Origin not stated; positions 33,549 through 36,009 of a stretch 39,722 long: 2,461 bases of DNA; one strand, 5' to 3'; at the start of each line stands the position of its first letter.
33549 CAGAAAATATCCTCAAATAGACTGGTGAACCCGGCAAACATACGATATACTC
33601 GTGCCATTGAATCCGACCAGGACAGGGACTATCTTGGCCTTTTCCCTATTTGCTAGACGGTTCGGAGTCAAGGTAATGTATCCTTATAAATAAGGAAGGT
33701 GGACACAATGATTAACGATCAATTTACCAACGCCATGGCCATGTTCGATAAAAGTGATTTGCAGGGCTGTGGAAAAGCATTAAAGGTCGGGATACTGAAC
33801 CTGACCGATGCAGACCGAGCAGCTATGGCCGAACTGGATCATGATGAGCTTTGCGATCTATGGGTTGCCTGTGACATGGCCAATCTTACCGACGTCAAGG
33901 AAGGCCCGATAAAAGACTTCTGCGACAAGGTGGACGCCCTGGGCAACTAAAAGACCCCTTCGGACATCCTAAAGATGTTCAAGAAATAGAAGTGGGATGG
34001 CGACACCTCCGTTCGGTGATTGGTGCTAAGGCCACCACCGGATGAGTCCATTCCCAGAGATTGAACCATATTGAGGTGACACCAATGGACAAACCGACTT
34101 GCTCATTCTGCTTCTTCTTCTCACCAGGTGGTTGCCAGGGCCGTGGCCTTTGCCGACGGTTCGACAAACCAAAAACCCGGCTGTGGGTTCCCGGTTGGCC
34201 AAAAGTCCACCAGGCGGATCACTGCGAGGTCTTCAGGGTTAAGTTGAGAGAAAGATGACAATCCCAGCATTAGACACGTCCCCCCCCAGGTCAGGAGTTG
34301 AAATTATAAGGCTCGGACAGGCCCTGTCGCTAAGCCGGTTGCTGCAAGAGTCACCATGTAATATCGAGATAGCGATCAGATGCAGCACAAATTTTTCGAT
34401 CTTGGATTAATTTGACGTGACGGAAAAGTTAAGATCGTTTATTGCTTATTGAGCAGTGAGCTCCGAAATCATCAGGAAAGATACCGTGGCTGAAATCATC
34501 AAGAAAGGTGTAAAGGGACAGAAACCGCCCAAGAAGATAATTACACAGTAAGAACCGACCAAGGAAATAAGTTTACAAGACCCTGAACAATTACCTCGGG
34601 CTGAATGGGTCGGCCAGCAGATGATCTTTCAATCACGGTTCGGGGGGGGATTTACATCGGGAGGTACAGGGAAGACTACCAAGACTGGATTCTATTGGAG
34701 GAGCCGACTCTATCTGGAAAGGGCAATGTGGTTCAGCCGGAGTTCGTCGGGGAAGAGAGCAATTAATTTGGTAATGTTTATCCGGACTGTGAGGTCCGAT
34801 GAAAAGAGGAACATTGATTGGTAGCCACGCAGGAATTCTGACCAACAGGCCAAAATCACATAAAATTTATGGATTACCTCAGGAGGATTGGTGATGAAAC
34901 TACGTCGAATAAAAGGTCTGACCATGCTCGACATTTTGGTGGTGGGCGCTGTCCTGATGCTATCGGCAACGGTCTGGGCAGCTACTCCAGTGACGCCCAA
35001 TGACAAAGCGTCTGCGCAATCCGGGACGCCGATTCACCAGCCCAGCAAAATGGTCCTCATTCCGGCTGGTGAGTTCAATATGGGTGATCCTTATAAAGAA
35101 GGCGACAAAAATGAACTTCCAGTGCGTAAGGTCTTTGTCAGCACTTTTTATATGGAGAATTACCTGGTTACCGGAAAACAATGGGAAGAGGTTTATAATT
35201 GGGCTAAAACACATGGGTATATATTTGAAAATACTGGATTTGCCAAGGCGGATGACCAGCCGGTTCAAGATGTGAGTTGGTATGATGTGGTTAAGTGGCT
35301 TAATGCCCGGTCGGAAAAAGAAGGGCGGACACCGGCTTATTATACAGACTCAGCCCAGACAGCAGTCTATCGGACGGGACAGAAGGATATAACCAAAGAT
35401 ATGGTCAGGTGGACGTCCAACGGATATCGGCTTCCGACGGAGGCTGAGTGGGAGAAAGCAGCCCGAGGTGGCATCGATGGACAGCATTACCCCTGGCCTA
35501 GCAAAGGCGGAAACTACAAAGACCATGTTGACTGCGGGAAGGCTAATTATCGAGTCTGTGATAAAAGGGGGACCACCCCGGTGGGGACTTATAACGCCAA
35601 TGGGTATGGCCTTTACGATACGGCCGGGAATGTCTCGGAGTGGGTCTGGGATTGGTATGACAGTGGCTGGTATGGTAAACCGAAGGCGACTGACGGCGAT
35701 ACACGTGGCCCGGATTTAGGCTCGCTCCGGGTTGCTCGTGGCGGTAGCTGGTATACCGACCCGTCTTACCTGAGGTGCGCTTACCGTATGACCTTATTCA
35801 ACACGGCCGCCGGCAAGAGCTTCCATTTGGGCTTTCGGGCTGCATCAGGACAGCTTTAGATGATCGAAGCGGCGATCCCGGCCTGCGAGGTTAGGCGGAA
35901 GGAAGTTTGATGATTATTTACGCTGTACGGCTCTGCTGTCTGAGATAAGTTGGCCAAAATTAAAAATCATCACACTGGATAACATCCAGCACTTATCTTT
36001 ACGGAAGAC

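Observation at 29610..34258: Compact PolA-centred replication-like cassette with no other mobile-element hallmarks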

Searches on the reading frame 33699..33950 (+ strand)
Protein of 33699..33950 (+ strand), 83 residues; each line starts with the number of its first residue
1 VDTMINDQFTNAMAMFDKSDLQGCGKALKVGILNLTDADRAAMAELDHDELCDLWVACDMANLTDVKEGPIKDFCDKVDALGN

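Call 3: search_protein_families(library=pfam, proteins=[window:33699-33950:+], max_evalue=0.1)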
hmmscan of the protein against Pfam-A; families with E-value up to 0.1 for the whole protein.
window:33699-33950:+ (83 aa): 0 families

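Call 4: search_protein_families(library=padloc, proteins=[window:33699-33950:+], max_evalue=0.1)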
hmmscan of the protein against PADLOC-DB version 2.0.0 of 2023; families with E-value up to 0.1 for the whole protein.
window:33699-33950:+ (83 aa): 0 families

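Call 5: search_protein_families(library=phrogs, proteins=[window:33699-33950:+], max_evalue=0.1)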
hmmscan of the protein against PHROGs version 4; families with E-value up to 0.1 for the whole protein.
window:33699-33950:+ (83 aa): 2 families
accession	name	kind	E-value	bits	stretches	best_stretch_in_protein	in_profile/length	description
phrog_9762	-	unknown function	0.09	13.5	1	29-80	13-63/190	-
phrog_14795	-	unknown function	0.094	13.8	0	20-50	11-37/56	-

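Call 37: search_protein_families(library=ncbifam, proteins=[window:33699-33950:+], max_evalue=0.1)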
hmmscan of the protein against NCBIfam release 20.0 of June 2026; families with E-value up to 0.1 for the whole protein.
window:33699-33950:+ (83 aa): 0 families

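Call 113: list_cluster_members(proteins=[window:33708-33950:+, window:34085-34258:+, window:33699-33950:+, window:34061-34258:+, window:32603-32959:+, window:32606-32959:+, window:33262-33522:+])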
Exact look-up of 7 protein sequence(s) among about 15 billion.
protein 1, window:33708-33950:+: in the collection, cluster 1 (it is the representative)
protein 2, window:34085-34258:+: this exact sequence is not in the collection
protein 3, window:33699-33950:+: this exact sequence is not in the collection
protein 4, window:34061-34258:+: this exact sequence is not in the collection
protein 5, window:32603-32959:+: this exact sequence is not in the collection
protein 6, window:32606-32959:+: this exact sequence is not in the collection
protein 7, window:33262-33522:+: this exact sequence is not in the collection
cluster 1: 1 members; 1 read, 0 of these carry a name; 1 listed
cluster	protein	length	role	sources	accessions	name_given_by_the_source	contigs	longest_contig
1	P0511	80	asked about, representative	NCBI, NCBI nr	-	-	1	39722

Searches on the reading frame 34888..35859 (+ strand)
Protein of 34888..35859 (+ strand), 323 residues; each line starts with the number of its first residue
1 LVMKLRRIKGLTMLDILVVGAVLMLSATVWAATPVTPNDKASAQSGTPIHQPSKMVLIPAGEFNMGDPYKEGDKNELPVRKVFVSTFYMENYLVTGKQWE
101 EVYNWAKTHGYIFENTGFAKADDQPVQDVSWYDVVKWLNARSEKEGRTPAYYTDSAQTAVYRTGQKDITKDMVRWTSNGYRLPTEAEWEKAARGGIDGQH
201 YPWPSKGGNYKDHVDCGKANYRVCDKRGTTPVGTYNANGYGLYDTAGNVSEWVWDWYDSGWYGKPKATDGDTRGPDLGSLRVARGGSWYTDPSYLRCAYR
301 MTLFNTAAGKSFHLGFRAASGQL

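Call 3: search_protein_families(library=pfam, proteins=[window:34888-35859:+], max_evalue=0.1)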
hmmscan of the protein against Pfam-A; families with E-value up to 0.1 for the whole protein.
window:34888-35859:+ (323 aa): 1 family
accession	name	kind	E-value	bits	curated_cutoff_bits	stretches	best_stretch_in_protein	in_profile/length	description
PF03781.23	FGE-sulfatase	-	1.1e-52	179.7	23.3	1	53-319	3-254/255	Sulfatase-modifying factor enzyme 1-like domain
